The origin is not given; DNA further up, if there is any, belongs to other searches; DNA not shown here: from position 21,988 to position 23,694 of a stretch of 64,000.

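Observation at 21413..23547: DprE2-like SDR and DprE1-like FAD oxidase pair (putative polyprenyl-phospho-sugar 2'-epimerase) with overlapping start and stop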

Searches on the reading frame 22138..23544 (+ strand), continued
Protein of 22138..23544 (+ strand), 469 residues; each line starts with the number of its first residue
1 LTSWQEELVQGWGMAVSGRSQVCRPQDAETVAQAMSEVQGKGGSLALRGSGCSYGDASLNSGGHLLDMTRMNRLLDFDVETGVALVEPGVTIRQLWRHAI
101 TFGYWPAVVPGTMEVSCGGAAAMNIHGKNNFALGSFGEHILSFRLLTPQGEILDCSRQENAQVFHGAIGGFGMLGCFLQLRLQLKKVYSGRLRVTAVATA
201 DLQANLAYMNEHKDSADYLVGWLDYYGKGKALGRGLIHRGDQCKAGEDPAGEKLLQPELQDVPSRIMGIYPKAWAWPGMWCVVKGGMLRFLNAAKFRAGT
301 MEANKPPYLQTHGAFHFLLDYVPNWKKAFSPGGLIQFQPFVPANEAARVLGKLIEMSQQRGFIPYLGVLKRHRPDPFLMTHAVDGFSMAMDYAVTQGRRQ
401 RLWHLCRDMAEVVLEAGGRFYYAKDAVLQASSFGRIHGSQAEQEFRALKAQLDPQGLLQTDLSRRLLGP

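Call 61: get_annotated_region(hit=H39, flank=7000)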
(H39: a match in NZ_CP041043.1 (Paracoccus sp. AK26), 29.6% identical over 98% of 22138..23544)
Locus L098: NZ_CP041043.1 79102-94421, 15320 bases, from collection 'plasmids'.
description: Paracoccus sp. AK26 plasmid pAK3, complete sequence
organism: Paracoccus sp. AK26 (NCBI taxid 2589076)
taxonomy: Bacteria; Pseudomonadota; Alphaproteobacteria; Rhodobacterales; Paracoccaceae; Paracoccus; Paracoccus sp. AK26
host: -; source: pure culture,Hexachlorocyclohexane (HCH) pesticide-contaminated soil; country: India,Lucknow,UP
typing (MOB-suite, as given by PLSDB): non-mobilizable
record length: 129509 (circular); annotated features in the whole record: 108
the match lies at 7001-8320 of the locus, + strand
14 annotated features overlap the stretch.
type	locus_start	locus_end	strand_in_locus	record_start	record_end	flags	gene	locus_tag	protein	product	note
CDS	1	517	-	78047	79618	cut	-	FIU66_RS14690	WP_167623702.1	di-heme oxidoredictase family protein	-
CDS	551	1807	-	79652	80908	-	-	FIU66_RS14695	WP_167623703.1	imelysin family protein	-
CDS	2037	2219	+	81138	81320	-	-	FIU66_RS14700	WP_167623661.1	CsbD family protein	-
CDS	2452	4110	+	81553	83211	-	-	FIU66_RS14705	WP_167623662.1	BCCT family transporter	GO:0071705 - nitrogen compound transport [Evidence IEA]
CDS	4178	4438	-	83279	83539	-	-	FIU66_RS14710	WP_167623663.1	hypothetical protein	-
CDS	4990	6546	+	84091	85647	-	-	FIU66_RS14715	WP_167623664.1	UbiA family prenyltransferase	-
CDS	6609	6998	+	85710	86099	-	-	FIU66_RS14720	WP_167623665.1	GtrA family protein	-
CDS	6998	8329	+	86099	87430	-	-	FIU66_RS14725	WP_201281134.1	FAD-binding oxidoreductase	-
CDS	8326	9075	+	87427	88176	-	-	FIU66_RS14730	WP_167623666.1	SDR family oxidoreductase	-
CDS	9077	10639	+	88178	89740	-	-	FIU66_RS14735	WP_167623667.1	hypothetical protein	-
CDS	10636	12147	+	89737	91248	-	-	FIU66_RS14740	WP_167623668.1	hypothetical protein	-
CDS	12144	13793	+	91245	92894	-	-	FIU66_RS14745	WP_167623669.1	hypothetical protein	-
CDS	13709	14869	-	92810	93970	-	-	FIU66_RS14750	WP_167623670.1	glycosyltransferase family 87 protein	-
CDS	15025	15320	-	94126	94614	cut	-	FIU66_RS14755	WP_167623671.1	DUF4142 domain-containing protein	-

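Call 62: get_annotated_region(hit=H36, flank=7000)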
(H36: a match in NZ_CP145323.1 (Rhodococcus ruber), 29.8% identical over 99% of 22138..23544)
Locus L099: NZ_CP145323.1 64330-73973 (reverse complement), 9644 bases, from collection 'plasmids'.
description: Rhodococcus ruber strain MSA14 plasmid pmega_4, complete sequence
organism: Rhodococcus ruber (NCBI taxid 1830)
taxonomy: Bacteria; Actinomycetota; Actinomycetes; Mycobacteriales; Nocardiaceae; Rhodococcus; Rhodococcus ruber
host: -; source: -; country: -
typing (MOB-suite, as given by PLSDB): non-mobilizable
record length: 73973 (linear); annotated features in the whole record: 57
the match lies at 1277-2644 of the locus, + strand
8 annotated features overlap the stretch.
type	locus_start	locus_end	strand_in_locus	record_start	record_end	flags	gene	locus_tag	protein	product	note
CDS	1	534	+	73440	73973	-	-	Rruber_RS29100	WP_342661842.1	GtrA family protein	-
CDS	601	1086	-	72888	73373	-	-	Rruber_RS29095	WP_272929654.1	GtrA family protein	GO:0000271 - polysaccharide biosynthetic process [Evidence IEA]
CDS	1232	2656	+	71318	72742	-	-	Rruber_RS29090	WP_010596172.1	FAD-binding oxidoreductase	-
CDS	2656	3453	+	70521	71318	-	-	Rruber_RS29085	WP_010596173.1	decaprenylphospho-beta-D-erythro-pentofuranosid- 2-ulose 2-reductase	-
CDS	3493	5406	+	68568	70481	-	-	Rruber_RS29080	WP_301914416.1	galactan 5-O-arabinofuranosyltransferase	-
CDS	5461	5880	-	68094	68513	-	-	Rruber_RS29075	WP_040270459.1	DoxX family protein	-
CDS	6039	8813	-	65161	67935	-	-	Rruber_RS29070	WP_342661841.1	FAD-linked oxidase C-terminal domain-containing protein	-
CDS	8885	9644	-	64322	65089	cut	map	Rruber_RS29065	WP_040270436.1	type I methionyl aminopeptidase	GO:0036211 - protein modification process [Evidence IEA]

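Call 77: predict_structure(alignment_id=A4)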
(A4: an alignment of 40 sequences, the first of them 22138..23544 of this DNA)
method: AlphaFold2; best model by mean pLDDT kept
length: 469 residues; sequences in the alignment: 40
mean_pLDDT: 83.2   pTM: 0.86
mean pLDDT of the five models: 83.2, 82.0, 79.2, 78.5, 71.1
residues with pLDDT >= 90: 182; 70-90: 207; 50-70: 64; < 50: 16
segments of 3 or more residues with pLDDT < 50: 12-14, 52-59, 318-320
pLDDT, mean of each block of 10 residues (from residue 1): 78 59 93 94 80 45 83 97 96 89 83 77 78 86 96 97 91 91 93 92 95 89 90 92 92 87 66 74 83 84 89 63 66 77 95 95 86 80 84 77 87 88 58 75 90 87 67
secondary structure, 60 per line:
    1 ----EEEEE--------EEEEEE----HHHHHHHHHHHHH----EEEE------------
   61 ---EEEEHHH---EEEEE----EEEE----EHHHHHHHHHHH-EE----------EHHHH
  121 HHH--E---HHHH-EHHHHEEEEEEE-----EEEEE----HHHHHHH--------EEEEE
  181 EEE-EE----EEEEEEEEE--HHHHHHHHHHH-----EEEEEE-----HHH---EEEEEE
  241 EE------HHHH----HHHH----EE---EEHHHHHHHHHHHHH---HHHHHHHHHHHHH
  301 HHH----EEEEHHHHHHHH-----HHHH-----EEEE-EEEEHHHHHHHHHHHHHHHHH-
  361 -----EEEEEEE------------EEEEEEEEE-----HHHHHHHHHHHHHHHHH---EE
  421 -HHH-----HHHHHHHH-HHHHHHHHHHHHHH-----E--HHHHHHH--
elements in order: E5-9 E18-23 H28-40 E45-48 E64-67 E74-78 E83-86 H92-102 H117-123 H130-133 H136-139 E140-146 E152-156 H161-167 E176-183 E191-199 H202-212 E218-223 E235-242 H249-252 H257-260 H272-284 H288-303 E308-311 H312-319 H325-328 E334-337 E339-342 H343-359 E366-372 E385-393 H399-415 H430-437 H439-452 H461-467

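Call 81: fold_search(model_id=the predicted structure, library=pdb)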
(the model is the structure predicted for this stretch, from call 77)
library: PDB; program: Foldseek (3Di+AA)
matches with E <= 10: 792; with E <= 0.001: 313
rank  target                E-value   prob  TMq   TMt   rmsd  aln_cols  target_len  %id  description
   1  6hfw_A                3.0e-35  1.00  0.80  0.87   5.4       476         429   26  Mycobacterium tuberculosis DprE1 in complex with CMP1 (released 2018-09-19)
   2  4p8l_A                3.1e-35  1.00  0.83  0.85   4.7       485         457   26  Crystal structure of M. tuberculosis DprE1 in complex with the non-covalent inhibitor Ty36c (released 2014-12-10)
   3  4fdo                  6.1e-35  1.00  0.81  0.89   4.3       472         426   28  Mycobacterium tuberculosis DprE1 in complex with CT319 (released 2012-07-04)
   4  5oel_A                9.0e-35  1.00  0.82  0.84   5.0       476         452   26  Mycobacterium tuberculosis DprE1 mutant Y314C in complex with TCA1 (released 2018-05-16)
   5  4p8t_A                1.3e-34  1.00  0.83  0.86   4.8       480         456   27  Crystal structure of M. tuberculosis DprE1 in complex with the non-covalent inhibitor QN129 (released 2014-12-10)
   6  4p8n_A                1.3e-34  1.00  0.80  0.83   5.5       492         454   26  Crystal structure of M. tuberculosis DprE1 in complex with the non-covalent inhibitor QN118 (released 2014-12-10)
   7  4p8y_A                1.4e-34  1.00  0.83  0.86   4.4       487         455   27  Crystal structure of M. tuberculosis DprE1 in complex with the non-covalent inhibitor Ty21c (released 2014-12-10)
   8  4p8k_A                1.6e-34  1.00  0.82  0.85   4.5       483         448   26  Crystal structure of M. tuberculosis DprE1 in complex with the non-covalent inhibitor Ty38c (released 2014-12-10)
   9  4p8c_A                1.6e-34  1.00  0.81  0.84   5.1       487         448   26  Crystal structure of M. tuberculosis DprE1 in complex with the non-covalent inhibitor QN127 (released 2014-12-10)
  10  6hfv_A                1.9e-34  1.00  0.79  0.87   5.4       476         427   26  Mycobacterium tuberculosis DprE1 in complex with CMP2 (released 2018-09-19)
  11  4fdp_A                1.9e-34  1.00  0.79  0.86   4.9       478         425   25  Mycobacterium tuberculosis DprE1 - monoclinic crystal form (released 2012-07-04)
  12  4feh                  2.7e-34  1.00  0.78  0.87   4.6       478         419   26  Mycobacterium tuberculosis DprE1 - hexagonal crystal form (released 2012-07-04)
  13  4pfd_A                2.9e-34  1.00  0.79  0.86   4.7       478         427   26  Crystal structure of M. tuberculosis in complex with a cBT - non-covalent adduct (released 2015-10-21)
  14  4fdn                  6.2e-34  1.00  0.80  0.89   4.4       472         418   28  Mycobacterium tuberculosis DprE1 in complex with CT325 - hexagonal crystal form (released 2012-07-04)
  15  6hf0_A                6.2e-34  1.00  0.80  0.88   5.2       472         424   27  M. tuberculosis DprE1 covalently bound to a nitrobenzoxacinone. (released 2018-08-29)
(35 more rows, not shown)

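Call 85: search_protein_families(library=pfam, proteins=[L079:2411-3955:+, L079:848-2152:+, L079:5532-7500:+, L090:11675-13267:+, L094:11074-12684:+])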
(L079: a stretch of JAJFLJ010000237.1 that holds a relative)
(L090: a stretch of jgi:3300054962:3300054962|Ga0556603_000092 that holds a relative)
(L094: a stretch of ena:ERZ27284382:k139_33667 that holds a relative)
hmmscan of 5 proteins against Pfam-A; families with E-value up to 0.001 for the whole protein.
L079:2411-3955:+ (515 aa): 1 family
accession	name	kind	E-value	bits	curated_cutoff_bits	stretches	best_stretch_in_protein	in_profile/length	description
PF01554.23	MatE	-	5.4e-37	127.4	24.9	2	319-473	7-160/161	MatE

L079:848-2152:+ (435 aa): 9 families
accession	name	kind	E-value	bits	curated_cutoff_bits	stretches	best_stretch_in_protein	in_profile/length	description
PF13847.12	Methyltransf_31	-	1.7e-31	109.3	27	1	234-376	2-137/145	Methyltransferase domain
PF08241.18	Methyltransf_11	-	2.4e-19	70.2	21.2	1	240-342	1-94/95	Methyltransferase domain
PF13649.12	Methyltransf_25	-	1.8e-18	67.4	27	1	239-339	1-97/97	Methyltransferase domain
PF01209.24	Ubie_methyltran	-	5.1e-13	49.4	20.1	1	233-345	45-153/233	ubiE/COQ5 methyltransferase family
PF08242.18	Methyltransf_12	-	3.5e-11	44.1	30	1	240-341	1-98/98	Methyltransferase domain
PF13489.12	Methyltransf_23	-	2.6e-07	31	27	1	229-347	16-120/164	Methyltransferase domain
PF01135.25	PCMT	-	1.3e-06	28.8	20.3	1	229-297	67-131/210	Protein-L-isoaspartate(D-aspartate) O-methyltransferase (PCMT)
PF24675.1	NpmA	-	0.00013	21.8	60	1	235-311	23-96/214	16S rRNA (adenine(1408)-N(1))-methyltransferase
PF06325.19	PrmA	-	0.00042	20.4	22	1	233-344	159-259/296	Ribosomal protein L11 methyltransferase (PrmA)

L079:5532-7500:+ (656 aa): 0 families

L090:11675-13267:+ (531 aa): 1 family
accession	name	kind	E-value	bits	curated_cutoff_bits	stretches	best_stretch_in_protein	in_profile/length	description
PF04932.20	Wzy_C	-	5.9e-09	36.3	31.7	1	285-436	2-149/149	O-Antigen ligase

L094:11074-12684:+ (537 aa): 1 family
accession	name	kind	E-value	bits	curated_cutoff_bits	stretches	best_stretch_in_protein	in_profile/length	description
PF09852.15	DUF2079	-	1.5e-47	163.2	28.2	1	68-496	11-423/459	Predicted membrane protein (DUF2079)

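Call 91: find_related_loci(query=A6, collection=metagenome_contigs, flank=10000)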
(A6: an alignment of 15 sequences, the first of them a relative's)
Query A6 (467 aa) in metagenome_contigs; peptide patterns used: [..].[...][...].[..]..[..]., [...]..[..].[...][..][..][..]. (x = any residue, [..] = any of these).
600 stretches matched a pattern (row limit reached: there are more); 544 encode a relative of the query (tblastn E <= 1e-3); the best 80 are kept; 80 distinct loci.
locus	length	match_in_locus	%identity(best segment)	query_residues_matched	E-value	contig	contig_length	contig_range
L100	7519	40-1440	50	2-465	7e-149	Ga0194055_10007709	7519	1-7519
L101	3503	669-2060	49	6-465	8e-152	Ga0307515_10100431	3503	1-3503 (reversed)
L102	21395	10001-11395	48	10-467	5e-144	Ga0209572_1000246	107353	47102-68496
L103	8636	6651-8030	49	12-465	1e-143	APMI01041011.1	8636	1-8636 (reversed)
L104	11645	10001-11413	49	2-465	3e-143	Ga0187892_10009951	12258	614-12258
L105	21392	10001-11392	48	9-465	4e-142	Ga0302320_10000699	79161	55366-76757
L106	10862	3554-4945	47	9-465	9e-142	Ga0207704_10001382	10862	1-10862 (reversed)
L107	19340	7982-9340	50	17-463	4e-141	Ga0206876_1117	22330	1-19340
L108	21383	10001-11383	48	9-465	5e-141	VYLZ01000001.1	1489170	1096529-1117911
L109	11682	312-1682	47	10-466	4e-137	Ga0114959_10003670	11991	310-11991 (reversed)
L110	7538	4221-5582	47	12-465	4e-136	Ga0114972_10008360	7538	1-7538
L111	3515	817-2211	46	9-465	3e-140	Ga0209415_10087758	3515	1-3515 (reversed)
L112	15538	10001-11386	48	6-463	8e-133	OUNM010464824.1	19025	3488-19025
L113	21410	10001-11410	47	4-466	2e-138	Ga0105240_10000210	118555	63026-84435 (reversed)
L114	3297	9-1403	48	9-466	6e-136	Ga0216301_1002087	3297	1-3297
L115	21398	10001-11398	48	8-466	5e-142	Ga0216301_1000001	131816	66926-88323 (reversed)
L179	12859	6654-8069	39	2-463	3e-108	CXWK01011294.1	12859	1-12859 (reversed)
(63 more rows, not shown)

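Call 95: search_protein_families(library=ncbifam, proteins=[L108:8173-9288:+, L179:4613-5530:+, L115:8328-9248:+, L108:9288-9998:+, L108:9998-11386:+, L179:5811-6587:+, L179:6609-8081:+], max_evalue=1e-15)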
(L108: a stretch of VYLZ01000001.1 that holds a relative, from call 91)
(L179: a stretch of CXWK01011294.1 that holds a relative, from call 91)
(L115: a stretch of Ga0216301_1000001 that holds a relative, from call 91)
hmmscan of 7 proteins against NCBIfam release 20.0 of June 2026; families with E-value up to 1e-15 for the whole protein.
L108:8173-9288:+ (372 aa): 5 families
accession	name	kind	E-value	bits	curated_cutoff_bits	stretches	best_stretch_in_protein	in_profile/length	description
NF008977.0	PRK12324.1-2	equivalog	9.7e-70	235.3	234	1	79-350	2-275/297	decaprenyl-phosphate phosphoribosyltransferase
NF008978.0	PRK12324.1-4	equivalog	6e-65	219.3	207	1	78-362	31-319/322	decaprenyl-phosphate phosphoribosyltransferase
NF008976.0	PRK12324.1-1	equivalog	6e-55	186.8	474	1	79-351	18-292/306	decaprenyl-phosphate phosphoribosyltransferase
NF006088.0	PRK08238.1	equivalog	1.3e-51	175.7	351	1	79-328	192-438/482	UbiA family prenyltransferase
NF009523.0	PRK12884.1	equivalog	1.1e-17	64.1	269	1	82-252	7-171/279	prenyltransferase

L179:4613-5530:+ (306 aa): 4 families
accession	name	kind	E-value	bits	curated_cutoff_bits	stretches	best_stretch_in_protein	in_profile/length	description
NF008977.0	PRK12324.1-2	equivalog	9.3e-75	251.8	234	1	21-304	4-288/297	decaprenyl-phosphate phosphoribosyltransferase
NF008978.0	PRK12324.1-4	equivalog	1.8e-66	224.3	207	1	18-305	31-321/322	decaprenyl-phosphate phosphoribosyltransferase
NF006088.0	PRK08238.1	equivalog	3.5e-52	177.6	351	1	19-272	192-441/482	UbiA family prenyltransferase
NF008976.0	PRK12324.1-1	equivalog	3.4e-50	171.2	474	1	17-305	16-305/306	decaprenyl-phosphate phosphoribosyltransferase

L115:8328-9248:+ (307 aa): 5 families
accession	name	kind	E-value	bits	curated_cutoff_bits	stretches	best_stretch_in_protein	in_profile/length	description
NF008977.0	PRK12324.1-2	equivalog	1.4e-65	221.6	234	1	13-291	1-281/297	decaprenyl-phosphate phosphoribosyltransferase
NF008978.0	PRK12324.1-4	equivalog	5.7e-65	219.4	207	1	12-297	30-319/322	decaprenyl-phosphate phosphoribosyltransferase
NF006088.0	PRK08238.1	equivalog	4.7e-57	193.7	351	1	9-297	187-480/482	UbiA family prenyltransferase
NF008976.0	PRK12324.1-1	equivalog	1.5e-49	169.1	474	1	12-297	16-303/306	decaprenyl-phosphate phosphoribosyltransferase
NF009523.0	PRK12884.1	equivalog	5.3e-17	61.9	269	1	13-207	3-192/279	prenyltransferase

L108:9288-9998:+ (237 aa): 91 families (the best 25 are shown)
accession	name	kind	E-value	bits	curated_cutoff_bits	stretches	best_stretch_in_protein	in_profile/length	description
NF005489.0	PRK07102.1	equivalog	5.1e-41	140.9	267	1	5-237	3-243/243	SDR family oxidoreductase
NF006099.0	PRK08251.1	equivalog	1.2e-33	116.4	253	1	3-205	4-216/250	SDR family oxidoreductase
NF005437.0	PRK07024.1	equivalog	1.6e-32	113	266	1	4-215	5-224/259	SDR family oxidoreductase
NF005594.0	PRK07326.1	equivalog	1.5e-31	109.8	271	1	3-183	6-191/237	SDR family oxidoreductase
NF005878.0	PRK07825.1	subfamily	2.2e-31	109.2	287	1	4-198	10-210/278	short chain dehydrogenase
NF005559.1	PRK07231.1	subfamily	3.2e-30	105.5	215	1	4-188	5-196/249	glucose 1-dehydrogenase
NF005495.0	PRK07109.1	subfamily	1e-29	103.9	264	1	2-182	7-196/334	SDR family oxidoreductase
NF004825.0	PRK06181.1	equivalog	1.7e-29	102.9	215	1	2-196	5-219/268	SDR family oxidoreductase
NF006114.0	PRK08263.1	subfamily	1.8e-29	102.8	290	1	4-196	4-199/280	short chain dehydrogenase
NF006073.0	PRK08219.1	equivalog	1e-27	97.3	218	1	2-187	2-183/227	SDR family oxidoreductase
NF009466.0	PRK12826.1-2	subfamily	7.4e-27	94.4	222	1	3-189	3-198/248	3-oxoacyl-ACP reductase FabG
NF052558.1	MBtsdlDhBudC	equivalog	1.4e-26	93.6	270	1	4-208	4-212/250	meso-2,3-butanediol dehydrogenase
NF005806.0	PRK07666.1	equivalog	5e-26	91.5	286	1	2-204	6-220/239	3-ketoacyl-ACP reductase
NF004778.0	PRK06124.1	equivalog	1.8e-25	89.8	303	1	3-190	11-205/256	SDR family oxidoreductase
NF038213.1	SDR_TniO_fam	equivalog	4.9e-25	88.4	300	1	4-183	3-197/249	SDR family oxidoreductase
NF053786.1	DcplherypntRedDprE2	equivalog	3e-24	86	250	1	4-237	9-252/252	decaprenylphospho-beta-D-erythro-pentofuranosid-2-ulose 2-reductase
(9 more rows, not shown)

L108:9998-11386:+ (463 aa): 2 families
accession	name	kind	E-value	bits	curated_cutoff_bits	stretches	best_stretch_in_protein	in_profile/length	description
NF053785.1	DcplphribOxDprE1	equivalog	1.8e-89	301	500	1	8-462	3-449/449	decaprenylphosphoryl-beta-D-ribose oxidase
TIGR01678.1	FAD_lactone_ox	subfamily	6.1e-21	74.8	396.8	1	20-454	15-437/438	sugar 1,4-lactone oxidase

L179:5811-6587:+ (259 aa): 110 families (the best 25 are shown)
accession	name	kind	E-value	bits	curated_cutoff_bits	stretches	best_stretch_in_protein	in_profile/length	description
NF005489.0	PRK07102.1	equivalog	7.4e-51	173.1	267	1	18-258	4-242/243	SDR family oxidoreductase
NF005437.0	PRK07024.1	equivalog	2.2e-43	148.5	266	1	17-257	6-246/259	SDR family oxidoreductase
NF006099.0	PRK08251.1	equivalog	6.8e-42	143.4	253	1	17-257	6-249/250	SDR family oxidoreductase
NF053786.1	DcplherypntRedDprE2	equivalog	1.3e-33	116.7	250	1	18-258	11-251/252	decaprenylphospho-beta-D-erythro-pentofuranosid-2-ulose 2-reductase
NF004825.0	PRK06181.1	equivalog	3.2e-33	115.1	215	1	17-207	8-197/268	SDR family oxidoreductase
NF009466.0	PRK12826.1-2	subfamily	8.8e-32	110.5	222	1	15-207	3-196/248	3-oxoacyl-ACP reductase FabG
NF005878.0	PRK07825.1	subfamily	8.8e-31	107.3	287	1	18-255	12-246/278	short chain dehydrogenase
NF005594.0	PRK07326.1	equivalog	2.4e-29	102.6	271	1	15-227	6-217/237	SDR family oxidoreductase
NF005559.1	PRK07231.1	subfamily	2.7e-29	102.4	215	1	15-208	4-196/249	glucose 1-dehydrogenase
NF004778.0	PRK06124.1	equivalog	1.2e-28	100.2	303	1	16-204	12-199/256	SDR family oxidoreductase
TIGR01829.1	AcAcCoA_reduct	subfamily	3e-28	99.1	302.1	1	18-205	3-190/242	acetoacetyl-CoA reductase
NF005495.0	PRK07109.1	subfamily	8e-28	97.7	264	1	16-209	9-203/334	SDR family oxidoreductase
NF004514.1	PRK05855.1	equivalog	1.2e-27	96.7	455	1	15-206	313-504/578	SDR family oxidoreductase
NF038213.1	SDR_TniO_fam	equivalog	1.5e-27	96.6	300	1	16-206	3-200/249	SDR family oxidoreductase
NF004198.0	PRK05653.1-3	equivalog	2.6e-27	95.8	296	1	12-211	4-202/248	3-oxoacyl-ACP reductase FabG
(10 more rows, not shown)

L179:6609-8081:+ (491 aa): 3 families
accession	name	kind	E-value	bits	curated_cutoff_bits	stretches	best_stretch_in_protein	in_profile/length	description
NF053785.1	DcplphribOxDprE1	equivalog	9.9e-84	282.1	500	1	30-487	4-447/449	decaprenylphosphoryl-beta-D-ribose oxidase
TIGR01678.1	FAD_lactone_ox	subfamily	3e-26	92.4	396.8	1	34-242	7-211/438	sugar 1,4-lactone oxidase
TIGR01679.1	bact_FAD_ox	subfamily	4.1e-20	72.1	292.25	0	34-209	4-175/419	FAD-linked oxidoreductase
